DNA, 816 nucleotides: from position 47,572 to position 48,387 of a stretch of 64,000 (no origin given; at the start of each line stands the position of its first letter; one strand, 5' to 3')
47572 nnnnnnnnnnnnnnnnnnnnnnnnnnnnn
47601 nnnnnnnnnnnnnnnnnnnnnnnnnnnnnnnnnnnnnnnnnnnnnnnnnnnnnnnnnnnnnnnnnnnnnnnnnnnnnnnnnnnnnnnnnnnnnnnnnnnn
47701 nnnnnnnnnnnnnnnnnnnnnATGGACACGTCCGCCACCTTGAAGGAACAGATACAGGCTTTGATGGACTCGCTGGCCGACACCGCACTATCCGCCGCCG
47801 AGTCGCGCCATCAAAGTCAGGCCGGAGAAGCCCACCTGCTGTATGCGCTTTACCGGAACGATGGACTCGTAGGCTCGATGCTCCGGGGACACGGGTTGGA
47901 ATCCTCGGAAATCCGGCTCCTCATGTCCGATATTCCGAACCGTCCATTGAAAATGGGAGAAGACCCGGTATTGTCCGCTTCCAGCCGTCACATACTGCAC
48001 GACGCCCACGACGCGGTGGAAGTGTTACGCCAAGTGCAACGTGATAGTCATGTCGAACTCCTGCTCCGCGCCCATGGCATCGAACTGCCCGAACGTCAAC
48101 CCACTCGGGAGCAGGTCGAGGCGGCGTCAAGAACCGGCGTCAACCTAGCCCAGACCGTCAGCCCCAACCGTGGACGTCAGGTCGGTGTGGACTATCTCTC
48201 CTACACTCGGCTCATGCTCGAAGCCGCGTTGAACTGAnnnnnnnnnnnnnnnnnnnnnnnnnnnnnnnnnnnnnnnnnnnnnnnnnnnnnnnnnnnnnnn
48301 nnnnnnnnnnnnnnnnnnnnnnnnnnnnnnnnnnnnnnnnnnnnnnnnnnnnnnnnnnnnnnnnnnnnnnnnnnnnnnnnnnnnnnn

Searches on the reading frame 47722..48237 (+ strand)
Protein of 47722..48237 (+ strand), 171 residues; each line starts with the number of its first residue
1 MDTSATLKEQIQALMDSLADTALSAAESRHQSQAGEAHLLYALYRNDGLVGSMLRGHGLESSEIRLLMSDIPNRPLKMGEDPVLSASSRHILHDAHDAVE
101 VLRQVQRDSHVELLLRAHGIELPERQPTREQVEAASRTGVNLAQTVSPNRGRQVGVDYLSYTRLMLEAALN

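Call 61: search_protein_families(library=pfam, proteins=[window:47722-48237:+], max_evalue=0.001)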
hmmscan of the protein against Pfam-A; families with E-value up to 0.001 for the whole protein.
window:47722-48237:+ (171 aa): 1 family
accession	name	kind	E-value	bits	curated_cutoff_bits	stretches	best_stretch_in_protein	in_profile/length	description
PF02861.25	Clp_N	-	0.00027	21.5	20.7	1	22-65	1-45/53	Clp amino terminal domain, pathogenicity island component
